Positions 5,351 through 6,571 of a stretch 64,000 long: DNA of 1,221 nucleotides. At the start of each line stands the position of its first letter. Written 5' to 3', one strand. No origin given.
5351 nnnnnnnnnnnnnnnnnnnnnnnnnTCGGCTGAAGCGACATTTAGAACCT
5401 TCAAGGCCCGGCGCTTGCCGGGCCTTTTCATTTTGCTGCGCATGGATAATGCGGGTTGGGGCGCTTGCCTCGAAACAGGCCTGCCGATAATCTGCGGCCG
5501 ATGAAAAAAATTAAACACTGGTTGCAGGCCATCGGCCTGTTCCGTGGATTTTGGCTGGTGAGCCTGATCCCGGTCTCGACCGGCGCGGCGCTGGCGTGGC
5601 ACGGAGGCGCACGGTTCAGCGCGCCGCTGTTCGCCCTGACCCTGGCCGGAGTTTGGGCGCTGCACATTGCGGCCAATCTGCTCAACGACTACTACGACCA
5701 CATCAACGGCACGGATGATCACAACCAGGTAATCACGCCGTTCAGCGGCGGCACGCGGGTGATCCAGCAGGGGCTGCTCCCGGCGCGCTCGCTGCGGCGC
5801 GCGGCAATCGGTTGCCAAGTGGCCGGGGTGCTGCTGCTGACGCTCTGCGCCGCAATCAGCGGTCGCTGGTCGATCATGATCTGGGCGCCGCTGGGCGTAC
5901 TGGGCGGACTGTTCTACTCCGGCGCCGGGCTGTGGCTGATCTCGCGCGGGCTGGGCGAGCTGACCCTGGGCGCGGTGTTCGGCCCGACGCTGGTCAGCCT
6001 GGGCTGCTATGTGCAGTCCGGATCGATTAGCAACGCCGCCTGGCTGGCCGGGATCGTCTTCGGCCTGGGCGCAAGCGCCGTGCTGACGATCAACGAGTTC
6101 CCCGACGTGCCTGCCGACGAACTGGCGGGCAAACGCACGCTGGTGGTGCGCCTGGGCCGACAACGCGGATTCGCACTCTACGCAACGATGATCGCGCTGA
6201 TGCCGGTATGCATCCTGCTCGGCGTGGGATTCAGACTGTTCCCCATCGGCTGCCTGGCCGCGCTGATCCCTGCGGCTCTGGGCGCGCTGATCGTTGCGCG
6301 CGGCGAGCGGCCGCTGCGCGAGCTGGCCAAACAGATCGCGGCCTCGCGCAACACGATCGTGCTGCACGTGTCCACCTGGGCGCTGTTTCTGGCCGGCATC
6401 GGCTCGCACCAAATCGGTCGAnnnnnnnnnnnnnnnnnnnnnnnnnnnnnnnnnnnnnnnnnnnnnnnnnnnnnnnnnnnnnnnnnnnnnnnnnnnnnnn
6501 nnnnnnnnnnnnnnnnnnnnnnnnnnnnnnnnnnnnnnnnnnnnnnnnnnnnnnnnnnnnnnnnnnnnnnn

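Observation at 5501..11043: Translationally coupled operon: MenA/UbiA prenyltransferase, YfhO-like GT-C membrane protein, geranylgeranyl-reductase (MenJ-like) and a polytopic membrane protein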

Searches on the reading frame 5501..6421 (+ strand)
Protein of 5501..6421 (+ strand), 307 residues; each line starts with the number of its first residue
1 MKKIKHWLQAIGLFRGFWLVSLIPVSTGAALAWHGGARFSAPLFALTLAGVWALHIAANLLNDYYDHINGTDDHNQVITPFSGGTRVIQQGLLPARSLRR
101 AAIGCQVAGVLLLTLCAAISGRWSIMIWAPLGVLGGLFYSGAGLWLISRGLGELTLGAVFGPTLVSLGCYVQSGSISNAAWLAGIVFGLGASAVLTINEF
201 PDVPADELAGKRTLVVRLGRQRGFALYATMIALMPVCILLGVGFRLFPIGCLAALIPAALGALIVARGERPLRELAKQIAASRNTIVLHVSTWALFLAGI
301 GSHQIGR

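Call 8: search_protein_families(library=pfam, proteins=[window:5501-6421:+], max_evalue=0.1)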
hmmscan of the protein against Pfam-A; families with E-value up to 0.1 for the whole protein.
window:5501-6421:+ (307 aa): 1 family
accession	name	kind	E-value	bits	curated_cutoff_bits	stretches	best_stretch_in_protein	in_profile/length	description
PF01040.23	UbiA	-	1.8e-29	103.3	34.2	1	22-266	2-229/250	UbiA prenyltransferase family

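Call 9: search_protein_families(library=ncbifam, proteins=[window:5501-6421:+], max_evalue=0.1)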
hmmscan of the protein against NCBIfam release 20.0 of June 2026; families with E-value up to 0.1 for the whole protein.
window:5501-6421:+ (307 aa): 19 families
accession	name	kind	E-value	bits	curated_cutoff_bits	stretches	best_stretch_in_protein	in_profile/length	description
NF004751.0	PRK06080.1-3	equivalog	5.5e-35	121.3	264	1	3-289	9-285/296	1,4-dihydroxy-2-naphthoate polyprenyltransferase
TIGR00751.1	menA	equivalog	1.1e-28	100.5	102.15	1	22-260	9-246/284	1,4-dihydroxy-2-naphthoate octaprenyltransferase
NF004749.0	PRK06080.1-1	equivalog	1.1e-26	93.7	277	1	8-256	20-262/311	1,4-dihydroxy-2-naphthoate polyprenyltransferase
TIGR02235.1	menA_cyano-plnt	equivalog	1.3e-25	90.3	225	1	7-259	2-244/285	2-carboxy-1,4-naphthoquinone phytyltransferase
NF004750.0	PRK06080.1-2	equivalog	5.5e-25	88.3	346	1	3-240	5-239/301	1,4-dihydroxy-2-naphthoate polyprenyltransferase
NF004617.0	PRK05951.1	equivalog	7.4e-21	74.6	239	1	19-258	27-260/306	prenyltransferase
NF004754.0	PRK06080.1-6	equivalog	1.3e-17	64.1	522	1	25-245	28-247/308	1,4-dihydroxy-2-naphthoate polyprenyltransferase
NF004753.0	PRK06080.1-5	equivalog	9.4e-15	54.6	555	1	41-244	50-247/312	1,4-dihydroxy-2-naphthoate polyprenyltransferase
NF009926.0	PRK13387.1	equivalog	1.1e-13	51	316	1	21-256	18-267/317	1,4-dihydroxy-2-naphthoate polyprenyltransferase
NF004752.0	PRK06080.1-4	subfamily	5e-10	39.5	289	1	20-257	17-255/300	1,4-dihydroxy-2-naphthoate polyprenyltransferase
NF005742.0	PRK07566.1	equivalog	1.9e-07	30.5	313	1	9-239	36-251/315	chlorophyll synthase ChlG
TIGR01476.1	chlor_syn_BchG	subfamily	3.7e-05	23.3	212.3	1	39-267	36-248/283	(bacterio)chlorophyll synthase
NF009523.0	PRK12884.1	equivalog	4.9e-05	22.6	269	1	45-242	40-219/279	prenyltransferase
NF010117.0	PRK13591.1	equivalog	0.0047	16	238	1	185-236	186-237/307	prenyltransferase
NF009516.0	PRK12875.1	equivalog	0.013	14.6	205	1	138-239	138-236/292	prenyltransferase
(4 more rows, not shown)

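Call 11: search_solved_structures(query=window:5501-6421:+, max_evalue=0.01)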
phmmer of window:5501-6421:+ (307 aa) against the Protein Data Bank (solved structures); distinct sequences matched with E-value up to 0.01: 1.
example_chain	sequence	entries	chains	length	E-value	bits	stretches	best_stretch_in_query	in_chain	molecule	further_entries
8djk_B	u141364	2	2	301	2.1e-13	53.6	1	18-238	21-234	UbiA prenyltransferase domain-containing protein 1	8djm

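Call 16: find_homologous_proteins(query=window:5501-6421:+)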
Query window:5501-6421:+ (307 aa): 255 proteins with E <= 0.001 among 8000 candidates; the best 120 are listed.
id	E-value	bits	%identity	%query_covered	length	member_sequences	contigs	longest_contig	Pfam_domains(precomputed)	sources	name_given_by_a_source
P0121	1.9e-195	667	100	100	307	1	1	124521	PF01040.24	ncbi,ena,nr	ncbi:MAG: prenyltransferase [Candidatus Alcyoniella australis]|nr:prenyltransferase [Candidatus Alcy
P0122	1.4e-120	421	66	97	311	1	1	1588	PF01040.24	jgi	-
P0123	6.5e-70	254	46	94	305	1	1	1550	PF01040.24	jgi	jgi:1,4-dihydroxy-2-naphthoate octaprenyltransferase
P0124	1.6e-68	250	47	97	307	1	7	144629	PF01040.24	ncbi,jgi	-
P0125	8.5e-66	241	44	93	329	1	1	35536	PF01040.24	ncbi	-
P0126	9.3e-63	231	43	97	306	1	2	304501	PF01040.24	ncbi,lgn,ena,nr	ncbi:MAG: prenyltransferase [Candidatus Lernaella stagnicola]|nr:prenyltransferase [Candidatus Lerna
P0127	1.2e-62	230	43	97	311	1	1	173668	PF01040.24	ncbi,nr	ncbi:MAG: prenyltransferase [Deltaproteobacteria bacterium]|nr:prenyltransferase [Deltaproteobacteri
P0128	1.0e-56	211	43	96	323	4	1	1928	PF01040.24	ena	-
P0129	1.5e-55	207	48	74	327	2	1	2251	PF01040.24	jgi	-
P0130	1.2e-53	201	41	94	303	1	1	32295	PF01040.24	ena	-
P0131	1.2e-44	171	41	91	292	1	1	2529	PF01040.24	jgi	jgi:1,4-dihydroxy-2-naphthoate octaprenyltransferase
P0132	6.7e-44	169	40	90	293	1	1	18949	PF01040.24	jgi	-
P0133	1.1e-41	161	40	97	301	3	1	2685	PF01040.24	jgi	-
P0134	1.3e-41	161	45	79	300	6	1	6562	PF01040.24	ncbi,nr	ncbi:MAG: 1,4-dihydroxy-2-naphthoate octaprenyltransferase [Proteobacteria bacterium]|nr:1,4-dihydro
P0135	2.8e-41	160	35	92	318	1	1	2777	PF01040.24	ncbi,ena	-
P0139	2.6e-38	150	35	97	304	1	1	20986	PF01040.24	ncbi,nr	ncbi:MAG: 1,4-dihydroxy-2-naphthoate octaprenyltransferase [Candidatus Krumholzibacteria bacterium]|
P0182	5.2e-27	113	36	95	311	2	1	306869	PF01040.24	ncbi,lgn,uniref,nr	ncbi:MAG: prenyltransferase [Thiothrix sp.]|uniref:prenyltransferase n=1 Tax=Thiothrix sp. TaxID=103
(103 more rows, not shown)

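Call 19: find_encoding_contigs(protein=P0126, flank=10000, max_places=2)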
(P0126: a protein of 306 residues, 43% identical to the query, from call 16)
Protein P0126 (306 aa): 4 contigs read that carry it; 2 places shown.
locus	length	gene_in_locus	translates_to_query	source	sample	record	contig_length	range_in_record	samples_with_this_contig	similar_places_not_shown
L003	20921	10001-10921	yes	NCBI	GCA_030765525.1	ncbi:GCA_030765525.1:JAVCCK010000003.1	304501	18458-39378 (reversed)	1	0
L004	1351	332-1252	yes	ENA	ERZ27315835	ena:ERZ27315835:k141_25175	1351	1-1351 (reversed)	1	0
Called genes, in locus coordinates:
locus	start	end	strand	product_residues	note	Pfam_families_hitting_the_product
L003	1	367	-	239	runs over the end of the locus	PF00005:ABC_tran, PF13304:AAA_21 (faint)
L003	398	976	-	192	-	PF03968:LptD_N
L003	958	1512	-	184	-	PF06835:LptC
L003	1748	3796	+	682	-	PF13231:PMT_2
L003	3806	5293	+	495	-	PF13231:PMT_2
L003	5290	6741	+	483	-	PF13231:PMT_2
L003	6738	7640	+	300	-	PF25182:NonGDSL (faint), PF00657:Lipase_GDSL (weak), PF13472:Lipase_GDSL_2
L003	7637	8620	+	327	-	PF00657:Lipase_GDSL, PF13472:Lipase_GDSL_2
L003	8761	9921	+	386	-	PF00438:S-AdoMet_synt_N, PF02772:S-AdoMet_synt_M, PF02773:S-AdoMet_synt_C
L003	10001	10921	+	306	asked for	PF01040:UbiA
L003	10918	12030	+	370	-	PF01266:DAO, PF01494:FAD_binding_3 (weak), PF02558:ApbA (faint), PF03486:HI0933_like (weak), PF07992:Pyr_redox_2 (weak), PF13450:NAD_binding_8, PF01266:DAO (weak)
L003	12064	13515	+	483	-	PF05221:AdoHcyase, PF00670:AdoHcyase_NAD, PF02826:2-Hacid_dh_C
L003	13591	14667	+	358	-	PF07690:MFS_1 (faint)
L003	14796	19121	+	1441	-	-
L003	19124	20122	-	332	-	PF08545:ACP_syn_III, PF08541:ACP_syn_III_C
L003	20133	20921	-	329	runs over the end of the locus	PF01087:GalP_UDP_transf, PF16285:DUF4931_N (weak), PF16268:DUF4921, PF02744:GalP_UDP_tr_C (weak)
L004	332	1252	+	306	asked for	PF01040:UbiA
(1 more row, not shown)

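Call 20: find_encoding_contigs(protein=P0124, flank=10000, max_places=2)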
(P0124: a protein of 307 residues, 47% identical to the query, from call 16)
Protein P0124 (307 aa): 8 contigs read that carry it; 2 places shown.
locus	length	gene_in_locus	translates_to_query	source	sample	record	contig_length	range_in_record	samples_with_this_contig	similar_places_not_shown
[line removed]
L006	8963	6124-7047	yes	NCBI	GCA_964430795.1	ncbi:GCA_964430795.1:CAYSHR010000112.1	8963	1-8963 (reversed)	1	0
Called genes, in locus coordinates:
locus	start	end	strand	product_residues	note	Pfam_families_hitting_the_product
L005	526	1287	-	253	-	-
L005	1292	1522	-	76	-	-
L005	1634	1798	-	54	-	-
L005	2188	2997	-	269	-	PF01066:CDP-OH_P_transf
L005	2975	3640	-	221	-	PF02666:PS_Dcarbxylase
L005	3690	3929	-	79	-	PF04325:DUF465 (weak)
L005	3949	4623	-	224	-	PF00814:TsaD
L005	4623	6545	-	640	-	PF02163:Peptidase_M50, PF13180:PDZ_2 (weak), PF14685:PDZ_Tricorn (faint), PF17820:PDZ_6, PF21558:Pept_S41_N_bact (faint), PF00595:PDZ (weak), PF13180:PDZ_2, PF17820:PDZ_6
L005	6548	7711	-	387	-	PF02670:DXP_reductoisom, PF08436:DXP_redisom_C, PF13288:DXPR_C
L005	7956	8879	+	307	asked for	PF01040:UbiA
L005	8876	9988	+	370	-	PF01266:DAO (faint), PF01494:FAD_binding_3 (weak), PF07992:Pyr_redox_2 (faint)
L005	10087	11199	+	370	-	PF07690:MFS_1 (faint)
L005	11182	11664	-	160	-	-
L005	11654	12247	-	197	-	PF04307:YdjM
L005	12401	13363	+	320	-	PF03706:LPG_synthase_TM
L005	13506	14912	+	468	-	PF00668:Condensation (faint)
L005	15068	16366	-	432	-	PF01266:DAO (weak), PF01593:Amino_oxidase, PF03486:HI0933_like (faint), PF07992:Pyr_redox_2 (weak), PF13450:NAD_binding_8, PF21799:MurD-like_N (weak)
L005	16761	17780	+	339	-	PF01025:GrpE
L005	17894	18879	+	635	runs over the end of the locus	PF00012:HSP70, PF06723:MreB_Mbl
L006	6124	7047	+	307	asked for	PF01040:UbiA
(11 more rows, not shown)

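Call 21: find_encoding_contigs(protein=P0127, flank=10000, max_places=2)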
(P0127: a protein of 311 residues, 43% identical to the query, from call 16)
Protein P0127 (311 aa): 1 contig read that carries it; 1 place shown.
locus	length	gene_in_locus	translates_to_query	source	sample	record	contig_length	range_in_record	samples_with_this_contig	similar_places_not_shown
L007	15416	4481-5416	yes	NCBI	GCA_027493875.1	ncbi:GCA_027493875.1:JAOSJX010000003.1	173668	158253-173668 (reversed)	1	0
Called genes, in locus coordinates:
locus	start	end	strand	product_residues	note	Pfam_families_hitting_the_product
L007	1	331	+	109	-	PF03781:FGE-sulfatase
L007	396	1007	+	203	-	-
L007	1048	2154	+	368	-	-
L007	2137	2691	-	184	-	PF13358:DDE_3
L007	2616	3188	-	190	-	PF13384:HTH_23 (faint), PF13551:HTH_29, PF13565:HTH_32, PF13592:HTH_33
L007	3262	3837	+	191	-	PF15892:BNR_4 (faint)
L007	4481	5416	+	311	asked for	PF01040:UbiA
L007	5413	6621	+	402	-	-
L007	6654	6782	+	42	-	-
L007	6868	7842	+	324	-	-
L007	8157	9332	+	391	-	-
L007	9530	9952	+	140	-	-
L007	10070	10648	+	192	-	PF00155:Aminotran_1_2, PF01041:DegT_DnrJ_EryC1, PF01053:Cys_Met_Meta_PP (weak)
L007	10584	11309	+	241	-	PF01041:DegT_DnrJ_EryC1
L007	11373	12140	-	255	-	PF13641:Glyco_tranf_2_3 (weak), PF00535:Glycos_transf_2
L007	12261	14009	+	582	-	-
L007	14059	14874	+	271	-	PF02649:GCHY-1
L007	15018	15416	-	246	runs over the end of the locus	-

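Call 29: find_encoding_contigs(protein=P0125, flank=10000, max_places=2)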
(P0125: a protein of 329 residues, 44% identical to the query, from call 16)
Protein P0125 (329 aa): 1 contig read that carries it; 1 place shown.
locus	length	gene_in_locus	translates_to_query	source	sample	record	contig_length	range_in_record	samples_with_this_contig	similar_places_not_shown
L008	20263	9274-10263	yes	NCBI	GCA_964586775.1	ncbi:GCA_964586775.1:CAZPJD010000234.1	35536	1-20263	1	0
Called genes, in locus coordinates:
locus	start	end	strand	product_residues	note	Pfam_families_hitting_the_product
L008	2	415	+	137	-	?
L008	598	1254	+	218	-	PF12844:HTH_19 (weak), PF13560:HTH_31, PF01381:HTH_3, PF07883:Cupin_2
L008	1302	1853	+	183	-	PF01558:POR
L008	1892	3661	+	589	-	PF14691:Fer4_20, PF01266:DAO (weak), PF01593:Amino_oxidase (weak), PF07992:Pyr_redox_2, PF13450:NAD_binding_8, PF13738:Pyr_redox_3 (weak), PF12838:Fer4_7 (weak), PF13187:Fer4_9 (weak), +7 more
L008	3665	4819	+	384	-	PF01855:POR_N, PF02780:Transketolase_C (weak), PF17147:PFOR_II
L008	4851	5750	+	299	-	PF02775:TPP_enzyme_C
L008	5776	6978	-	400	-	PF00266:Aminotran_5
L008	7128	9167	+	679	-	-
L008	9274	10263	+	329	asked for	PF01040:UbiA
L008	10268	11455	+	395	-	-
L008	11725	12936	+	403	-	-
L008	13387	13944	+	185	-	PF14681:UPRTase (weak), PF00156:Pribosyltran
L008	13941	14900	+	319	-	PF02729:OTCace_N, PF00185:OTCace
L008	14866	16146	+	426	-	PF01979:Amidohydro_1, PF12890:DHOase, PF07969:Amidohydro_3 (weak)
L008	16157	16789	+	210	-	PF25948:DUF7986 (weak)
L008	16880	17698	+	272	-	-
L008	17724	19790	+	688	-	PF17191:RecG_wedge, PF00270:DEAD, PF04851:ResIII, PF00271:Helicase_C, PF19833:RecG_dom3_C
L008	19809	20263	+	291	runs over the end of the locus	PF16881:LIAS_N (weak), PF04055:Radical_SAM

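Call 30: find_encoding_contigs(protein=P0130, flank=10000, max_places=2)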
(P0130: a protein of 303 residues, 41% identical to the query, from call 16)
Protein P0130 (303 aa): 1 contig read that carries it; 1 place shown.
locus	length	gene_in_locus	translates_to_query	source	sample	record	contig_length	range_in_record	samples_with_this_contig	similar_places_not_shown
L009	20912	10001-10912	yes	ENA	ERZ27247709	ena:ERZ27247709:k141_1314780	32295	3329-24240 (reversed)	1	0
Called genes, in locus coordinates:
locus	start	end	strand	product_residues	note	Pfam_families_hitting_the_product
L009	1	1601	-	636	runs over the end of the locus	-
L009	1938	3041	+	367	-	PF03781:FGE-sulfatase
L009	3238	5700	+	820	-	-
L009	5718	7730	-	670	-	PF00989:PAS, PF13188:PAS_8 (weak), PF08448:PAS_4, PF13426:PAS_9, PF08447:PAS_3, PF00512:HisKA, PF02518:HATPase_c, PF00072:Response_reg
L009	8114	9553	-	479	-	PF02310:B12-binding, PF04055:Radical_SAM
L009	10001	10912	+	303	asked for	PF01040:UbiA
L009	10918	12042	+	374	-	PF01134:GIDA (weak), PF01266:DAO (weak), PF01494:FAD_binding_3 (faint), PF07992:Pyr_redox_2 (weak)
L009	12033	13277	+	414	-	-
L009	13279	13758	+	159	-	-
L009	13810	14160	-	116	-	-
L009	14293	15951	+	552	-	PF01839:FG-GAP (faint), PF13517:FG-GAP_3, PF07593:UnbV_ASPIC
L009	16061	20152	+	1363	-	PF13205:Big_5 (weak), PF15907:Itfg2 (faint), PF13517:FG-GAP_3 (weak)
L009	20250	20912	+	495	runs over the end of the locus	-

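Call 50: find_encoding_contigs(protein=P0139, flank=7000, max_places=1)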
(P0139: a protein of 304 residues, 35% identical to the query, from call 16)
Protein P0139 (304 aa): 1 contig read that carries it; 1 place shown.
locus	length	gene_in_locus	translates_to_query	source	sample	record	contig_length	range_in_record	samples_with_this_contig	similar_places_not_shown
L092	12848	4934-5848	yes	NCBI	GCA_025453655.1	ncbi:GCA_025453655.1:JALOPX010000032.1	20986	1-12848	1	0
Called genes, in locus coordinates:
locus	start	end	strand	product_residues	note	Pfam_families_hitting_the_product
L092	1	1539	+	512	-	PF02934:GatB_N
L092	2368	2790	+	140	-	PF17763:Asparaginase_C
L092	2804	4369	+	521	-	PF01943:Polysacc_synt, PF13440:Polysacc_synt_3, PF03023:MurJ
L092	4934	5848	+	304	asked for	PF01040:UbiA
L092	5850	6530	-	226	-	PF18306:LDcluster4, PF03641:Lysine_decarbox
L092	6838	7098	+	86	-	PF04277:OAD_gamma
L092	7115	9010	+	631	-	PF00682:HMGL-like, PF02436:PYC_OADA, PF00364:Biotin_lipoyl, PF25917:BSH_RND, PF25973:BSH_CzcB (faint), PF25919:BSH_CusB (weak)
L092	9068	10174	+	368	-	PF03977:OAD_beta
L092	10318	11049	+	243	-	PF01694:Rhomboid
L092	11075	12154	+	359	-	PF20903:SPL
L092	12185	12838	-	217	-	PF00300:His_Phos_1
